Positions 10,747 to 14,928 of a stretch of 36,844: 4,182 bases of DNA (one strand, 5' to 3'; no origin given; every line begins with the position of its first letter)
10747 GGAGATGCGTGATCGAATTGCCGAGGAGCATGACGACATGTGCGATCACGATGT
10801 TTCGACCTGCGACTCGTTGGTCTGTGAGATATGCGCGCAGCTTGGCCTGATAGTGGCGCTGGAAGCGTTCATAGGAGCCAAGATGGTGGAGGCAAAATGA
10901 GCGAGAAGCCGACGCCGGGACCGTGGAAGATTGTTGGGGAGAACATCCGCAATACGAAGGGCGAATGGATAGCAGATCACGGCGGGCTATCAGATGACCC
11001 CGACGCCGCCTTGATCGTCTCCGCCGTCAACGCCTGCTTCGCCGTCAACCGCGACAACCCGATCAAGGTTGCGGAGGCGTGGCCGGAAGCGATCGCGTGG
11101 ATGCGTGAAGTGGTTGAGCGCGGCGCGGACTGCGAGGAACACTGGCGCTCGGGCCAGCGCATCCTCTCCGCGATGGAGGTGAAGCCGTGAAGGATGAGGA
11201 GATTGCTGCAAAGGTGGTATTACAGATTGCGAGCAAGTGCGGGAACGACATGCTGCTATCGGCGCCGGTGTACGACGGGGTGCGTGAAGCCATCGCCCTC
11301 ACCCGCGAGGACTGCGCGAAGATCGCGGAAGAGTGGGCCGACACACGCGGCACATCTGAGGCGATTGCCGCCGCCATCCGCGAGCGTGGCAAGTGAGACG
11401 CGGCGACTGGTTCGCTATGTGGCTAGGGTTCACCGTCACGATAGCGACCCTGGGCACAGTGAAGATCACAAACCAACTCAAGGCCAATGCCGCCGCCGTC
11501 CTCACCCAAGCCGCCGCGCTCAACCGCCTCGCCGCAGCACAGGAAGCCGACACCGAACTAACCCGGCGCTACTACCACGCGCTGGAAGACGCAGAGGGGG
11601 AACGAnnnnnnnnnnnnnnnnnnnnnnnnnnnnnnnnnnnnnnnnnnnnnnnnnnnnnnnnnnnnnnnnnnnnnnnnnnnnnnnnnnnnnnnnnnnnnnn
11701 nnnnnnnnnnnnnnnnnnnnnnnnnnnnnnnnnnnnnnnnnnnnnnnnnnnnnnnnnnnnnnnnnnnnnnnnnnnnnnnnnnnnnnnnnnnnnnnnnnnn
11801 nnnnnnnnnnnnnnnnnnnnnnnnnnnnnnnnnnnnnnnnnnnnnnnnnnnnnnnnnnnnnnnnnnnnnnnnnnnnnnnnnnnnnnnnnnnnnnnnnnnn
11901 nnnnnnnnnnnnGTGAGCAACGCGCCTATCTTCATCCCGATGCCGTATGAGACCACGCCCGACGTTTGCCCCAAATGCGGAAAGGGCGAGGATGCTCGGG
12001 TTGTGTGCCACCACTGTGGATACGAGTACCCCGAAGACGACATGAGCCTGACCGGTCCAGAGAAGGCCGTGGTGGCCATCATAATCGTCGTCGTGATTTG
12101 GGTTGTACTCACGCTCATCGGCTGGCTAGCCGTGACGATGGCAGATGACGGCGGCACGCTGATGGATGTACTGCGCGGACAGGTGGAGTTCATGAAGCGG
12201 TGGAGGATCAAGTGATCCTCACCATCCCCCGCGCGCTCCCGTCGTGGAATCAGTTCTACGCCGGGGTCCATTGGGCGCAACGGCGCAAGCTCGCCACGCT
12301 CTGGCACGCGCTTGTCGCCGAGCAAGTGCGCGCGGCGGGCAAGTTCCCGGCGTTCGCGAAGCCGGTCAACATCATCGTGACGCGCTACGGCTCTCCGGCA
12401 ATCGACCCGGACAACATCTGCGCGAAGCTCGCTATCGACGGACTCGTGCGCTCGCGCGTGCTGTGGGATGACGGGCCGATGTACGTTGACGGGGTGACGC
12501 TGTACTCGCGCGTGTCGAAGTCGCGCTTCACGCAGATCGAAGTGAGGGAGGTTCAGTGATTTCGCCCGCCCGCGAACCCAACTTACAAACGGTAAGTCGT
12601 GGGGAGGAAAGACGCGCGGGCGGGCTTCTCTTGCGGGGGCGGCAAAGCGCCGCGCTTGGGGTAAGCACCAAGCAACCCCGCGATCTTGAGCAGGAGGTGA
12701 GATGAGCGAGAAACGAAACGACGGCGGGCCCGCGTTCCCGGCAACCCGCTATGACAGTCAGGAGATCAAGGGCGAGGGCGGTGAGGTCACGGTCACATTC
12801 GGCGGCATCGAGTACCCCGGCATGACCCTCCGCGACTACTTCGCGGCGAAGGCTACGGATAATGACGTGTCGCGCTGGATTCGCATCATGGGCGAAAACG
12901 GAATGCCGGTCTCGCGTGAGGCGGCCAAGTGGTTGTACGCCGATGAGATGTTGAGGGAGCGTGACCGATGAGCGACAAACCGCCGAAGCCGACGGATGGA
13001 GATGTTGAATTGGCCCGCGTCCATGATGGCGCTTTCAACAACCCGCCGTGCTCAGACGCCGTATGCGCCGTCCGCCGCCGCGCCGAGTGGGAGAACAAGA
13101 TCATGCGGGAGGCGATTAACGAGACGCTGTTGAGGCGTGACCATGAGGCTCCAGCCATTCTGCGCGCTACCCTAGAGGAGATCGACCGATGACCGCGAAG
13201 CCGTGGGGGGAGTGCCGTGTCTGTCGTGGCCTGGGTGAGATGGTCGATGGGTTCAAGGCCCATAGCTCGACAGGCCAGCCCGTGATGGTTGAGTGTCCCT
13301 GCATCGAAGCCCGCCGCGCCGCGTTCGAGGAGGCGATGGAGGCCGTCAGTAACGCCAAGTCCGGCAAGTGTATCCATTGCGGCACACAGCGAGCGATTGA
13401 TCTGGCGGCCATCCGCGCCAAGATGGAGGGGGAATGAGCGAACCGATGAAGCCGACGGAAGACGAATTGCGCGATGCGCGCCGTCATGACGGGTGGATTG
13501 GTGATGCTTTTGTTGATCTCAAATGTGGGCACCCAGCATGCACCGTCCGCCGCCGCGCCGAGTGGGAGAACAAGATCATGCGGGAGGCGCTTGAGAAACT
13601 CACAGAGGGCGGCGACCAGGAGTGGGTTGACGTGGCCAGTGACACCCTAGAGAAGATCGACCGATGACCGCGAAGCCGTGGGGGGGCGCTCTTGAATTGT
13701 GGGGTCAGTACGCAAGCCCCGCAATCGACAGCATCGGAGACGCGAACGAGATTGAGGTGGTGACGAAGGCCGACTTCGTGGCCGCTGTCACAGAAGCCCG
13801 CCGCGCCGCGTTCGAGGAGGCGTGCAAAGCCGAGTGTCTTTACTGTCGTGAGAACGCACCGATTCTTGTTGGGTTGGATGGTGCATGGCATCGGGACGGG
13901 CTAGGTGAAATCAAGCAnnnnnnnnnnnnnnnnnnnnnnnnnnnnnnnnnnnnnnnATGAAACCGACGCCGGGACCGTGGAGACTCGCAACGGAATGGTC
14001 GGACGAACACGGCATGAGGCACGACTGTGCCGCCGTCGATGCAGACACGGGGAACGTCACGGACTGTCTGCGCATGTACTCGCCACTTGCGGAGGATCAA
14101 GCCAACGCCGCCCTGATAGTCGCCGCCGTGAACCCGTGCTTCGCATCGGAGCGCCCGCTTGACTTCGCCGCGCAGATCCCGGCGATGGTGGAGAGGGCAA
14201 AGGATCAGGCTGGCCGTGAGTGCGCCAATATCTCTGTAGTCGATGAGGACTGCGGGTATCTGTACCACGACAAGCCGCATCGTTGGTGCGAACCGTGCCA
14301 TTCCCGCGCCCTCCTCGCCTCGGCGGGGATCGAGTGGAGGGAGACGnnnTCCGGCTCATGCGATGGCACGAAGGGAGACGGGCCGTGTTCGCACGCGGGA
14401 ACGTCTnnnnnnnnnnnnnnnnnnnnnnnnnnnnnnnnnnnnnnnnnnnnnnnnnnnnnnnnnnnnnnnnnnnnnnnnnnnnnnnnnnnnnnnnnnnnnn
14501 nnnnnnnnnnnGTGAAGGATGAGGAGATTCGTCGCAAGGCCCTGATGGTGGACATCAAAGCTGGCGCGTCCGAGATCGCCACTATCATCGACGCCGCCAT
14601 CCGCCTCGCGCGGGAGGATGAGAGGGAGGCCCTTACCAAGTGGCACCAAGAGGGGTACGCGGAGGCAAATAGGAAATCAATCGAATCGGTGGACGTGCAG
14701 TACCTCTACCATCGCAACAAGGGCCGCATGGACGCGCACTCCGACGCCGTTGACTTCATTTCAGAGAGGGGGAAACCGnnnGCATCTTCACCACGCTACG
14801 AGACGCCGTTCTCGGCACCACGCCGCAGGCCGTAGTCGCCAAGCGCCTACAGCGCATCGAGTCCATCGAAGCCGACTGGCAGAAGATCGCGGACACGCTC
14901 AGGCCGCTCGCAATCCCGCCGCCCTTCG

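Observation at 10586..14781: Dispersed paralogous three-gene module (CxxCxGxG finger protein, TPGPW protein, VKDEEI protein) present twice in the middle region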

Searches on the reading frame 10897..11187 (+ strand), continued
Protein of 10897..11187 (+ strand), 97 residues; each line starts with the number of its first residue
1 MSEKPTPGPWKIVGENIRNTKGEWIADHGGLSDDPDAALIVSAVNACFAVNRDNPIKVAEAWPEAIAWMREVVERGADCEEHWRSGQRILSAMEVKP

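Call 65: find_encoding_contigs(protein=P0001, flank=5000, max_places=10)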
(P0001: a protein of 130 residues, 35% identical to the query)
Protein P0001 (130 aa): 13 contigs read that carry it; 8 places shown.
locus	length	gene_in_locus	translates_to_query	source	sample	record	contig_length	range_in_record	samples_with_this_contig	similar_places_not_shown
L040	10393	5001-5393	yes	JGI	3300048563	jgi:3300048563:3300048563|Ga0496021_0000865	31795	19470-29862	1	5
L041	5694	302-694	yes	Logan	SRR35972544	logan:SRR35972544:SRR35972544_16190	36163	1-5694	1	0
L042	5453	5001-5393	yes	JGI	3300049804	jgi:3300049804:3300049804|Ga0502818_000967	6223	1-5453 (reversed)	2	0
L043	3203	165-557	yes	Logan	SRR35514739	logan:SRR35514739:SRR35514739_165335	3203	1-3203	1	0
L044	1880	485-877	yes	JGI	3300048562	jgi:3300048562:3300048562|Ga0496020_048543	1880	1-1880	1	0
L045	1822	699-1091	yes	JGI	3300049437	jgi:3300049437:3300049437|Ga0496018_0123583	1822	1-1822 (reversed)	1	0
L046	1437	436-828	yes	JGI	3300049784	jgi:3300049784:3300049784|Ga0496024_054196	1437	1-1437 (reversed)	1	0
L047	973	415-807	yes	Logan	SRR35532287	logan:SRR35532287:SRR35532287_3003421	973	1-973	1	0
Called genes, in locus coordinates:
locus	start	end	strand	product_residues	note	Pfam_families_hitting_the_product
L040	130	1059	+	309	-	-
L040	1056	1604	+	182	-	-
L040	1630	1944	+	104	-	-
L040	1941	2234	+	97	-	-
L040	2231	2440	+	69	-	-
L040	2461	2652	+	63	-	-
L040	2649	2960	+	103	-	-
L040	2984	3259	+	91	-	-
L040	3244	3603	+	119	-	-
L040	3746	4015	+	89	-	-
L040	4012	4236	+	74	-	-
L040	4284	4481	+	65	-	-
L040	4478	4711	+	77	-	-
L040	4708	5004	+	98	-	-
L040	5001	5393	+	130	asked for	-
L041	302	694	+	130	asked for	-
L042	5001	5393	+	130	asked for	-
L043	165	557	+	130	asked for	-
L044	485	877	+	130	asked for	-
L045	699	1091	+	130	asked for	-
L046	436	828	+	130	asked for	-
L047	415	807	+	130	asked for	-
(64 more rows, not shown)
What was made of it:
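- Checked: Gene callers on other contigs start D2 at 14506 rather than 14512 (call 65).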

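Call 84: list_cluster_members(proteins=[P0005, P0110, P0152, P0132, P0016])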
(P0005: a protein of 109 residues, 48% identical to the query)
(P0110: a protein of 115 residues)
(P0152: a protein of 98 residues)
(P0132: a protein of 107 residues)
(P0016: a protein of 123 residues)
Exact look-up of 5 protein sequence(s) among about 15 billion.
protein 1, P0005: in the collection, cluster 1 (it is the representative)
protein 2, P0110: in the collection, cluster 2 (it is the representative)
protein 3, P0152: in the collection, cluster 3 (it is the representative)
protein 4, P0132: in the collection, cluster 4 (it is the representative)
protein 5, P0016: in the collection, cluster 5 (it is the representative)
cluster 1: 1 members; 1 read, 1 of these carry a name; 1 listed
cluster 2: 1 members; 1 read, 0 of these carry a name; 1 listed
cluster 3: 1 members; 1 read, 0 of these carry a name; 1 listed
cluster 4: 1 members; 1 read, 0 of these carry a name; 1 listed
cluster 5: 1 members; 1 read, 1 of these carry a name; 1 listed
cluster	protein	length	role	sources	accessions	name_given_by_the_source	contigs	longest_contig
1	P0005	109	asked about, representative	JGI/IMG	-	hypothetical protein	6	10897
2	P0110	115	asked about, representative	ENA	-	-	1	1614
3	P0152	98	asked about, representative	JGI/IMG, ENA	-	-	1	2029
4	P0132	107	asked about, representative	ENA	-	-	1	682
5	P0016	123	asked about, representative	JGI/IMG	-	hypothetical protein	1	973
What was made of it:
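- Tried and rejected: Cluster look-up gave only 'hypothetical protein' (call 84).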

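Call 85: search_protein_families(library=ncbifam, alignment_id=A7, max_evalue=0.01)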
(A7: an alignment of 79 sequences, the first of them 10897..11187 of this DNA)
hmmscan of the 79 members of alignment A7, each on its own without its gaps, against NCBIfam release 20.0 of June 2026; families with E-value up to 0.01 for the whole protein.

A. member 1, window:10897-11187:+ (97 aa): 0 families

B. families by the number of members that match (of 79 scanned): 6 families
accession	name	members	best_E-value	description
NF006376.0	PRK08610.1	1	0.0012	class II fructose-bisphosphate aldolase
NF001250.0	PRK00218.1-6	1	0.0028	high frequency lysogenization protein HflD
NF005823.0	PRK07709.1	1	0.0068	class II fructose-bisphosphate aldolase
TIGR04031.1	Htur_1727_fam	1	0.0075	Htur_1727 family rSAM-partnered candidate RiPP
NF032897.1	APH_3p_V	1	0.0089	APH(3')-V family aminoglycoside O-phosphotransferase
NF042436.1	OxoIsoapKin_OiaK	1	0.0091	3-oxo-isoapionate kinase OiaK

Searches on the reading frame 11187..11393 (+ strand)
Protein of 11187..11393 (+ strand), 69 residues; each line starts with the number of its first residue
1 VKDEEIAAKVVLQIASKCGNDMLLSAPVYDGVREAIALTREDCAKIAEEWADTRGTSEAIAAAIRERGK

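Call 4: search_protein_families(library=pfam, max_evalue=1, proteins=[window:11187-11393:+])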
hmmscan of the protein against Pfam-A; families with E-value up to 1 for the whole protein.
window:11187-11393:+ (69 aa): 1 family
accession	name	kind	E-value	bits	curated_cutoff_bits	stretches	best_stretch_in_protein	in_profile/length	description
PF13993.11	YccJ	-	0.053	14.2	27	1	48-66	4-22/67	YccJ-like protein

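Call 5: search_protein_families(library=phrogs, max_evalue=0.1, proteins=[window:11187-11393:+])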
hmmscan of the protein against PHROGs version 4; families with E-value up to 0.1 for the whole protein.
window:11187-11393:+ (69 aa): 0 families

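Call 64: find_homologous_proteins(query=A10, max_evalue=0.01)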
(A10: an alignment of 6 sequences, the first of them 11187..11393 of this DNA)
Query A10 (6 sequences) (69 aa, profile of the alignment): 10 proteins with E <= 0.01 among 1704 candidates.
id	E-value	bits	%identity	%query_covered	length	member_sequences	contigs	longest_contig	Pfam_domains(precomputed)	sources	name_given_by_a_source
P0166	3.0e-28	116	36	86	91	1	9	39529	-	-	-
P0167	4.6e-27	112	100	13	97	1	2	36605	-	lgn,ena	-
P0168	1.3e-26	111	74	28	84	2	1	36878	-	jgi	-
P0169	1.2e-18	85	41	100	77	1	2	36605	-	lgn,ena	-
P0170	2.6e-11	62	37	51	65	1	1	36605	-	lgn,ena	-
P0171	9.1e-11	60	99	100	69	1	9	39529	-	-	-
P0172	5.8e-7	48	42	75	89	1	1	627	-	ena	-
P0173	7.9e-6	44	45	71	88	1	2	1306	-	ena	-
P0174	8.0e-5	41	41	100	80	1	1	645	-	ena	-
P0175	4.1e-3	36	42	65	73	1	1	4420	-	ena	-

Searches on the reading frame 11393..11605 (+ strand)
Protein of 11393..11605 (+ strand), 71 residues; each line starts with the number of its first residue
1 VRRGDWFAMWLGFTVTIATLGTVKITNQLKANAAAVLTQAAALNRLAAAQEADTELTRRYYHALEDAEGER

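Call 26: search_protein_families(library=phrogs, max_evalue=0.01, proteins=[window:11393-11605:+])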
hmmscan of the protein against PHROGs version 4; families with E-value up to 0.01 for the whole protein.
window:11393-11605:+ (71 aa): 0 families

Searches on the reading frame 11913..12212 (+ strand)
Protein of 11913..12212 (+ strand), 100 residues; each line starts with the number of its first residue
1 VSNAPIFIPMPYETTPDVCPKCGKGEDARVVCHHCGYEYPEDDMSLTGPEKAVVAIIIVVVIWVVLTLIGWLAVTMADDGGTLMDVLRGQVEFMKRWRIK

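Call 26: search_protein_families(library=phrogs, max_evalue=0.01, proteins=[window:11913-12212:+])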
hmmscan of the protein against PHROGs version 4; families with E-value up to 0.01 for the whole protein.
window:11913-12212:+ (100 aa): 1 family
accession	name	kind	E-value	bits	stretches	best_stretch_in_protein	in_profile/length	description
phrog_4852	-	unknown function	0.00011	22.9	1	18-56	15-56/194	-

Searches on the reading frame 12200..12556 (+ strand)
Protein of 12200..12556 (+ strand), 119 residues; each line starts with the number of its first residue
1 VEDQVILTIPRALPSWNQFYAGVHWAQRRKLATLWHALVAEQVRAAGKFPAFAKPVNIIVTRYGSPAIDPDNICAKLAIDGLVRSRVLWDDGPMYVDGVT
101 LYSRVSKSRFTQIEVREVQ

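Call 26: search_protein_families(library=phrogs, max_evalue=0.01, proteins=[window:12200-12556:+])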
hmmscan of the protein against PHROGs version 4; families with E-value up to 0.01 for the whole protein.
window:12200-12556:+ (119 aa): 3 families
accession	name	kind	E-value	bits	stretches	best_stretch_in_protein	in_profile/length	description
phrog_1682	-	DNA, RNA and nucleotide metabolism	2.9e-08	34.4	1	8-107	32-133/387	RusA-like Holliday junction resolvase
phrog_34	-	DNA, RNA and nucleotide metabolism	7e-06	26.9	1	6-116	78-192/259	RusA-like Holliday junction resolvase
phrog_4632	-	DNA, RNA and nucleotide metabolism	4.5e-05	24.3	1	15-91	40-133/171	RusA-like Holliday junction resolvase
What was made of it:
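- On nin-type accessory region of lambdoid phages: 12200-12559 is RusA-like (phrog_1682, E=3e-8, call 26).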

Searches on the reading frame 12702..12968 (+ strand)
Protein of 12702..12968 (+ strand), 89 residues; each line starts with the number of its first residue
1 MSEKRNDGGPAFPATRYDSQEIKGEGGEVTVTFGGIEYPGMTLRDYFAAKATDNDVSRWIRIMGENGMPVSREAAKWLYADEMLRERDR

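Call 26: search_protein_families(library=phrogs, max_evalue=0.01, proteins=[window:12702-12968:+])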
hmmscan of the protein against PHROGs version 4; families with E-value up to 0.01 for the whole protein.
window:12702-12968:+ (89 aa): 1 family
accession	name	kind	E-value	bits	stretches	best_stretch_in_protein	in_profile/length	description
phrog_2201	-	unknown function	8.6e-14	52.8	1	3-88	137-215/226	-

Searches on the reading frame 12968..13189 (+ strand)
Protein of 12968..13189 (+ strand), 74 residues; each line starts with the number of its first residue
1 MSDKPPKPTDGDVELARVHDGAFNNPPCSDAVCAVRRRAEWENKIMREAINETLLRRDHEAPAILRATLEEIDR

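Call 4: search_protein_families(library=pfam, max_evalue=1, proteins=[window:12968-13189:+])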
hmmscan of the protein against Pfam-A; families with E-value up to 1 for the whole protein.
window:12968-13189:+ (74 aa): 0 families

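Call 5: search_protein_families(library=phrogs, max_evalue=0.1, proteins=[window:12968-13189:+])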
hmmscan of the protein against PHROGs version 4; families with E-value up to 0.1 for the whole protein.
window:12968-13189:+ (74 aa): 1 family
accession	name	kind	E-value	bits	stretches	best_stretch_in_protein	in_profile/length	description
phrog_22386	-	unknown function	0.043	15.1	1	15-62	37-85/99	-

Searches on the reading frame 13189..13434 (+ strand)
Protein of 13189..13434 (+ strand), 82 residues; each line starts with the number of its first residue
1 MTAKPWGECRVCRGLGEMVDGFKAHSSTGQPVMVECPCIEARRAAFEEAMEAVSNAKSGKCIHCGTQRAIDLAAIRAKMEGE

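Call 4: search_protein_families(library=pfam, max_evalue=1, proteins=[window:13189-13434:+])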
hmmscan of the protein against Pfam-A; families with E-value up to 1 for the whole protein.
window:13189-13434:+ (82 aa): 1 family
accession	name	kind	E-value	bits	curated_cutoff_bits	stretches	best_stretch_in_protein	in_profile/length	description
PF10621.14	FpoO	-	0.13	13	25.2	1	37-69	39-71/110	F420H2 dehydrogenase subunit FpoO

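Call 5: search_protein_families(library=phrogs, max_evalue=0.1, proteins=[window:13189-13434:+])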
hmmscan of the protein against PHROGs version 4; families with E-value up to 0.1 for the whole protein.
window:13189-13434:+ (82 aa): 0 families

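Call 58: find_homologous_proteins(query=A8, max_evalue=0.01)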
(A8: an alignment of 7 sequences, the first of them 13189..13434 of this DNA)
Query A8 (7 sequences) (82 aa, profile of the alignment): 11 proteins with E <= 0.01 among 834 candidates.
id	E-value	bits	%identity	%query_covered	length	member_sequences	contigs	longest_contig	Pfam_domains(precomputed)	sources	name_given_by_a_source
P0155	1.1e-28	118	39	100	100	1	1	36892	-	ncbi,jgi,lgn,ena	ncbi:MAG: hypothetical protein WC683_10070 [bacterium]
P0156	6.2e-23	99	35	72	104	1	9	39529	-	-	-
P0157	1.1e-19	89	32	100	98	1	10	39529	-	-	-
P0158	2.9e-14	71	100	79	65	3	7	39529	-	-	-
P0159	1.3e-10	60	27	91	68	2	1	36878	-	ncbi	ncbi:MAG: hypothetical protein WC683_09985 [bacterium]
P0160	2.2e-10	59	38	100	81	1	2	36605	-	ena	-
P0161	2.4e-10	59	50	17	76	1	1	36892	-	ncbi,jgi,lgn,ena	ncbi:MAG: hypothetical protein WC683_10040 [bacterium]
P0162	4.2e-8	52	100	10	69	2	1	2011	-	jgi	jgi:hypothetical protein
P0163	9.4e-6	44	34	100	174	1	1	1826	-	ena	-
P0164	1.6e-4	40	88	10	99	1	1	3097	-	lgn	-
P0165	1.9e-4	40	38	99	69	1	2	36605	-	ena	-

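Call 59: find_encoding_contigs(protein=P0160, flank=8000, max_places=3)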
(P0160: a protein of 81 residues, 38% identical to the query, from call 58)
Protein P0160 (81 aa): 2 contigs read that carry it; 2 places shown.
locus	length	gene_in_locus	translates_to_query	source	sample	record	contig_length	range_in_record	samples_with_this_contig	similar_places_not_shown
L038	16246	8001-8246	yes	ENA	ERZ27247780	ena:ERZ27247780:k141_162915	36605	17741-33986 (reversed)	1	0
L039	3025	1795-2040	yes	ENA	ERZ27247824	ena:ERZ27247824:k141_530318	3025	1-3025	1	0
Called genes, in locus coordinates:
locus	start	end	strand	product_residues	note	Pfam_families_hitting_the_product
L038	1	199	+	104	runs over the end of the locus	-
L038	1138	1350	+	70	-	-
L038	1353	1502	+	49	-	-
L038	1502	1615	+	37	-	-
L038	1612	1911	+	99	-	-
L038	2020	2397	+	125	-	-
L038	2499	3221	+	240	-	PF12684:DUF3799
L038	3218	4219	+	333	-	-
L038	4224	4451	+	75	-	PF14090:HTH_39 (weak)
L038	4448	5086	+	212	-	PF01555:N6_N4_Mtase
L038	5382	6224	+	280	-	-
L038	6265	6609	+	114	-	PF02026:RyR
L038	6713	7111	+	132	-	-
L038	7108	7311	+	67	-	-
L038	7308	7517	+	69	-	-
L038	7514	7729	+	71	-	-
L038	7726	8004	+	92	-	-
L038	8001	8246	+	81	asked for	-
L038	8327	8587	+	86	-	-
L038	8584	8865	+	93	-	-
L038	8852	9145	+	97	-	-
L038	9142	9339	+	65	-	-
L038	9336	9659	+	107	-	-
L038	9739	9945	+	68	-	-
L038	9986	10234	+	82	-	-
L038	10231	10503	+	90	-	-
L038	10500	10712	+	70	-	-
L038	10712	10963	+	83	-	-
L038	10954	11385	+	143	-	-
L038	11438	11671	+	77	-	-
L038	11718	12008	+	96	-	-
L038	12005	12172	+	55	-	-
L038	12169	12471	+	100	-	-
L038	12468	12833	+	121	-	PF06356:DUF1064 (weak)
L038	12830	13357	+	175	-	-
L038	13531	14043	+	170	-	PF20901:Sf6_terminase (weak)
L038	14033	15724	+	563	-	-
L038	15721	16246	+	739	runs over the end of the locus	PF04860:Phage_portal, PF04233:Phage_Mu_F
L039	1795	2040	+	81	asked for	-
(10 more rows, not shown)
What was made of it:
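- On nin-type accessory region of lambdoid phages: It is replaced by a DUF1064 protein in L038 (call 59).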

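Call 98: search_protein_families(library=phrogs, max_evalue=0.001, proteins=[L038:7726-8001:+, L038:8584-8862:+])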
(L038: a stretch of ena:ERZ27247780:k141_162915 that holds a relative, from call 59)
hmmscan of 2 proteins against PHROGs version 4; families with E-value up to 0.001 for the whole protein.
L038:7726-8001:+ (92 aa): 6 families
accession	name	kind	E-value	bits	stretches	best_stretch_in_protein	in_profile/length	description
phrog_419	-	unknown function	2.7e-33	116.7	1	1-91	42-127/300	-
phrog_1810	-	unknown function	3.2e-19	70.5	1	2-90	9-95/166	-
phrog_4502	-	unknown function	5.9e-19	69.8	1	2-89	3-88/190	-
phrog_19511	-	unknown function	5.8e-07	30.6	1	2-87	3-88/155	-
phrog_33170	-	unknown function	1.1e-05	26.6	1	54-85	88-119/124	-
phrog_4159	-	other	7.4e-05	23.1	1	50-88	46-84/270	nucleotide pyrophosphohydrolase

L038:8584-8862:+ (93 aa): 2 families
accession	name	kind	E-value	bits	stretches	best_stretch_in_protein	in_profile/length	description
phrog_24212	-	unknown function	3.9e-19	69.9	1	7-84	7-85/204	-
phrog_2831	-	unknown function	5.1e-17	63.2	1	3-91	13-105/295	-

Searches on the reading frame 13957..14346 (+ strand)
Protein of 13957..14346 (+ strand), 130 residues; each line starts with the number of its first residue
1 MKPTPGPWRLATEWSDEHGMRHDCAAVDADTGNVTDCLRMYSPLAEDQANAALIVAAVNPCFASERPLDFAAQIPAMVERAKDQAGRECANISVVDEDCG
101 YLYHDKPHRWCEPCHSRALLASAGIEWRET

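Call 4: search_protein_families(library=pfam, max_evalue=1, proteins=[window:13957-14346:+])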
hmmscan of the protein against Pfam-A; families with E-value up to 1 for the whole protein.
window:13957-14346:+ (130 aa): 0 families

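Call 5: search_protein_families(library=phrogs, max_evalue=0.1, proteins=[window:13957-14346:+])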
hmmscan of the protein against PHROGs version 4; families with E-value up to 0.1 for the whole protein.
window:13957-14346:+ (130 aa): 1 family
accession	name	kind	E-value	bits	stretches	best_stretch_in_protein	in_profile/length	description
phrog_1273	-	unknown function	0.01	17.2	1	1-58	6-59/103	-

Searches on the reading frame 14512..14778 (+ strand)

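Call 4: search_protein_families(library=pfam, max_evalue=1, proteins=[window:14512-14778:+])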
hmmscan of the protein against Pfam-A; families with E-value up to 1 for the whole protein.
window:14512-14778:+ (89 aa): 1 family
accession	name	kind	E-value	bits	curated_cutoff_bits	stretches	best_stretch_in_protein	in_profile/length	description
PF14300.12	DMP19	-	0.098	13.7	25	1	17-67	47-96/112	DMP19-like protein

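Call 5: search_protein_families(library=phrogs, max_evalue=0.1, proteins=[window:14512-14778:+])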
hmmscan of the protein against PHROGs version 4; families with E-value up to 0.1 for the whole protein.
window:14512-14778:+ (89 aa): 0 families
